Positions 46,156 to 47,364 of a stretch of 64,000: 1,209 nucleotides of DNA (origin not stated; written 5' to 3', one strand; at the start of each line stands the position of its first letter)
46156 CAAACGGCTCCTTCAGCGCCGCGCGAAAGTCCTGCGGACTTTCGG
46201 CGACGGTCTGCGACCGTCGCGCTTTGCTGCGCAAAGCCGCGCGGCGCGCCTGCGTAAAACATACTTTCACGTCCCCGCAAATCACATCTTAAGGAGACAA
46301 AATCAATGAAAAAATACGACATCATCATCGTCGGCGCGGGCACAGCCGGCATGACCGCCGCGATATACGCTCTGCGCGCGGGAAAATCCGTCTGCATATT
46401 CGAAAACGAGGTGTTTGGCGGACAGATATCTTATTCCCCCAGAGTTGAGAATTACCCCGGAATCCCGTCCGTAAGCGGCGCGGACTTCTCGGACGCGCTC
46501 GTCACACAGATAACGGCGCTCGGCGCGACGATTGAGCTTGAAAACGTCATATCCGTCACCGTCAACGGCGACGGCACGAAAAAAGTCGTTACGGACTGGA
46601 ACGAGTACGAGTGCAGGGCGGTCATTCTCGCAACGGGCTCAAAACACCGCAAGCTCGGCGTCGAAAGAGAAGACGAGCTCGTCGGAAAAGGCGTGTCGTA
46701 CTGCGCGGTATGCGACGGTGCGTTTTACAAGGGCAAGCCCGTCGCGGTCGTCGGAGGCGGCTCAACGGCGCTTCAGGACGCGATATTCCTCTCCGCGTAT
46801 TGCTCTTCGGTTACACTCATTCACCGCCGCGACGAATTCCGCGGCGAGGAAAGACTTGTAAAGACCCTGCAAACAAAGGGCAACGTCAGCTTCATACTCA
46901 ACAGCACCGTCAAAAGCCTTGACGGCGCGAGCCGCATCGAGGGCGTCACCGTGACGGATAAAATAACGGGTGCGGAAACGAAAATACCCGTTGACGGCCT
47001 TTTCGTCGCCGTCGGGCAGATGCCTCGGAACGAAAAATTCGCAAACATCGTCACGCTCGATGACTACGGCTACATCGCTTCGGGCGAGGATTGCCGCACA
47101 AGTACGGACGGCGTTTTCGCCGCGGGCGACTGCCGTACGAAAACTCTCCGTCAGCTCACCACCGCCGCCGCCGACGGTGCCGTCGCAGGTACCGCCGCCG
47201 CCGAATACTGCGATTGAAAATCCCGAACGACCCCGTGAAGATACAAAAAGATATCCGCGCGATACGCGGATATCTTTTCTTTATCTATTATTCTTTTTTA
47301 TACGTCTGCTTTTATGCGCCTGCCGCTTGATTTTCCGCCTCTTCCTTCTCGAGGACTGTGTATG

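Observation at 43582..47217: Class III ribonucleotide reductase with a fused NrdH-like CPNC redoxin domain, followed directly by thioredoxin reductase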

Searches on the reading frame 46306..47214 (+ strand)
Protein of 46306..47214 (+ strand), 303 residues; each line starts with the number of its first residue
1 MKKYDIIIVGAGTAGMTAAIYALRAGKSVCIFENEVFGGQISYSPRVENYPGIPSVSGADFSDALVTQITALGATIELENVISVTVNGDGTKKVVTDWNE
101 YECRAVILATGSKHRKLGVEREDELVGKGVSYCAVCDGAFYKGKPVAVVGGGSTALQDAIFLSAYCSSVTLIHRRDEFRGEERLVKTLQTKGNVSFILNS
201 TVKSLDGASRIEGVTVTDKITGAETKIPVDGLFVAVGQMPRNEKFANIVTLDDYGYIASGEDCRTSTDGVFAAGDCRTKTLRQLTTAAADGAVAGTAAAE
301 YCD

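Call 3: search_protein_families(library=pfam, proteins=[window:46306-47214:+], max_evalue=0.1)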
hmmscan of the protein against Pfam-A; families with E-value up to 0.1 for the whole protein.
window:46306-47214:+ (303 aa): 17 families
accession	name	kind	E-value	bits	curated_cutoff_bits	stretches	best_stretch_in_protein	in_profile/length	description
PF07992.20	Pyr_redox_2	-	2.1e-49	168.9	26.1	1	4-291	1-291/291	Pyridine nucleotide-disulphide oxidoreductase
PF13738.12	Pyr_redox_3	-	5.5e-17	62.4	30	2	79-274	102-305/305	Pyridine nucleotide-disulphide oxidoreductase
PF00070.33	Pyr_redox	-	8.9e-17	61.8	22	1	146-218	2-81/82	Pyridine nucleotide-disulphide oxidoreductase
PF01266.30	DAO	-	4.3e-13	50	27.9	2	5-40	1-38/353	FAD dependent oxidoreductase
PF03486.20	HI0933_like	-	1e-10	42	50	2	5-35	2-32/244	HI0933-like protein Rossmann domain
PF00890.30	FAD_binding_2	-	3.6e-09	36.8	20.4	1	5-44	1-41/414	FAD binding domain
PF12831.13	FAD_oxidored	-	1.3e-08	35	27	1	5-43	1-40/416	FAD dependent oxidoreductase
PF13450.12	NAD_binding_8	-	1.5e-07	32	21.9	1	8-43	1-37/68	NAD(P)-binding Rossmann-like domain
PF01134.28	GIDA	-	1.5e-06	28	22.1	1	5-76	1-63/391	Glucose inhibited division protein A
PF01494.25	FAD_binding_3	-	1.3e-05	25.1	22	1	4-33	2-31/349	FAD binding domain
PF01946.23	Thi4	-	3.7e-05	23.5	26.2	1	3-39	17-55/235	Thi4 family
PF01593.30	Amino_oxidase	-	0.0001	22.2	19.8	1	63-116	204-260/443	Flavin containing amine oxidoreductase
PF13241.12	NAD_binding_7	-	0.00072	20.5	22.1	0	142-176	6-40/104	Putative NAD(P)-binding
PF01262.27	AlaDh_PNT_C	-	0.0032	17.4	23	1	5-34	30-59/214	Alanine dehydrogenase/PNT, C-terminal domain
PF13454.12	NAD_binding_9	-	0.0045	17.4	21.8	0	76-112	118-154/155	FAD-NAD(P)-binding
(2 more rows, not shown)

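Call 4: search_protein_families(library=ncbifam, proteins=[window:46306-47214:+], max_evalue=0.1)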
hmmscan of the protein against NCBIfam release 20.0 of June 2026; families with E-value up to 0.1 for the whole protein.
window:46306-47214:+ (303 aa): 150 families (the best 25 are shown)
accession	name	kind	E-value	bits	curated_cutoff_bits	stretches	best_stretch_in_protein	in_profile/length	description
TIGR01292.1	TRX_reduct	equivalog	1.4e-102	342.6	343.45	1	4-301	1-299/300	thioredoxin-disulfide reductase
TIGR03143.1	AhpF_homolog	hypoth_equivalog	2.8e-79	267.2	687.65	1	3-302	4-308/555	putative alkyl hydroperoxide reductase F subunit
TIGR03140.1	AhpF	equivalog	1.1e-68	232.1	502.9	1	2-301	211-511/515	alkyl hydroperoxide reductase subunit F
NF007614.0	PRK10262.1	equivalog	1.9e-52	178.4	644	1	2-303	5-315/321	thioredoxin-disulfide reductase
TIGR01350.1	lipoamide_DH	equivalog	4.9e-21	75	408.8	2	78-295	113-326/461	dihydrolipoyl dehydrogenase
NF004945.0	PRK06292.2-3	equivalog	4.4e-20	72.1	494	2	92-281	119-309/457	dihydrolipoyl dehydrogenase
NF004776.0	PRK06116.1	equivalog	7.1e-17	61.5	480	2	93-288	122-314/450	glutathione-disulfide reductase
NF004947.0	PRK06292.2-5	equivalog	7.1e-17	61.4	592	1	144-282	170-315/474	dihydrolipoyl dehydrogenase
TIGR02053.1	MerA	equivalog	8.4e-17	61.3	454.45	2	105-298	132-328/465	mercury(II) reductase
NF009410.0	PRK12771.1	subfamily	3.9e-16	58.7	516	1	6-301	141-444/566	NAD(P)-binding protein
TIGR03385.1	CoA_CoA_reduc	equivalog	1.3e-15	57.2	578.8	1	144-280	150-286/439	CoA-disulfide reductase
NF009454.0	PRK12814.1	equivalog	1.6e-15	56.5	916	1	6-296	196-494/657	putative NADPH-dependent glutamate synthase small subunit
TIGR04018.1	Bthiol_YpdA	hypoth_equivalog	1.9e-15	56.5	339.9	2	79-277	91-289/316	YpdA family putative bacillithiol disulfide reductase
NF004991.0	PRK06370.1-3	subfamily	3.2e-15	55.7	620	2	145-279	204-344/509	FAD-containing oxidoreductase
NF004992.0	PRK06370.1-4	equivalog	6.5e-14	51.2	629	2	146-279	173-312/459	FAD-containing oxidoreductase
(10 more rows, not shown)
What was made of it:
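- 46306..47217 (+): trxB, a low-Mr thioredoxin reductase (303 aa). Motifs: GKG at aa 127-129, CAVCDG at aa 133-138, GGGSTA at aa 150-155, HRRDEFR at aa 173-179. TIGR01292 scores 342.6 bits against a cutoff of 343.45 (call 4).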

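Call 58: search_solved_structures(query=window:46306-47214:+, max_evalue=1e-20)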
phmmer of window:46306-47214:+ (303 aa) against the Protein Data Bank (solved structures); distinct sequences matched with E-value up to 1e-20: 55.
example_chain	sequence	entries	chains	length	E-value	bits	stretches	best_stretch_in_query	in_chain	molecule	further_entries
7aaw_A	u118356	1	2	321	2.1e-75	256.6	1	2-302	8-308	Thioredoxin reductase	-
5uth_A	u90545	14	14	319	7.2e-72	245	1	4-298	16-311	Thioredoxin reductase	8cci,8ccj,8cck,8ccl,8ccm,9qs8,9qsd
2a87_A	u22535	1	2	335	4e-71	242.6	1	5-298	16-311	Thioredoxin reductase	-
9xub_A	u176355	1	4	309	4.2e-71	242.5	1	5-298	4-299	Thioredoxin reductase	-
4gcm_A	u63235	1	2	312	5.9e-71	242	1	4-302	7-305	Thioredoxin reductase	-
4zn0_A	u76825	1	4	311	1.4e-70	240.8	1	3-302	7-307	Thioredoxin reductase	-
7jyp_A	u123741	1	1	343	1e-66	228.1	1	4-299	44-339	Thioredoxin reductase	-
5mh4_A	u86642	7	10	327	7.2e-65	222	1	2-298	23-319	Thioredoxin reductase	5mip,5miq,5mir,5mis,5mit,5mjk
5uwy_A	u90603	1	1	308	2.5e-64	220.3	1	3-301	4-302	Thioredoxin reductase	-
2q7v_A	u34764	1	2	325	8.5e-62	212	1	3-294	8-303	Thioredoxin reductase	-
3f8p_A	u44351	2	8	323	8.5e-58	198.8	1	2-301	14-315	Thioredoxin reductase (TrxB-3)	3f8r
3f8d_A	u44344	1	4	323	1.6e-56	194.7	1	2-301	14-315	Thioredoxin reductase (TrxB-3)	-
3r9u_A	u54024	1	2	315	2.2e-56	194.2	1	4-302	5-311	Thioredoxin reductase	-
6bwt_A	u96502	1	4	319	3e-56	193.8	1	4-303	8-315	Thioredoxin reductase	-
2q0k_A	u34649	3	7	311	2.8e-54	187.3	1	5-301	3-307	Thioredoxin reductase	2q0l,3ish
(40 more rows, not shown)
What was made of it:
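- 46306..47217 (+): The best PDB match is TrxR 7AAW at 257 bits, against 122 bits for the ferredoxin-dependent reductase FFTR (6GNA) (call 58).
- On NADPH-dependent low-Mr thioredoxin reductase (TrxB / NTR): The best PDB matches are all TrxRs at up to 257 bits (call 58).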
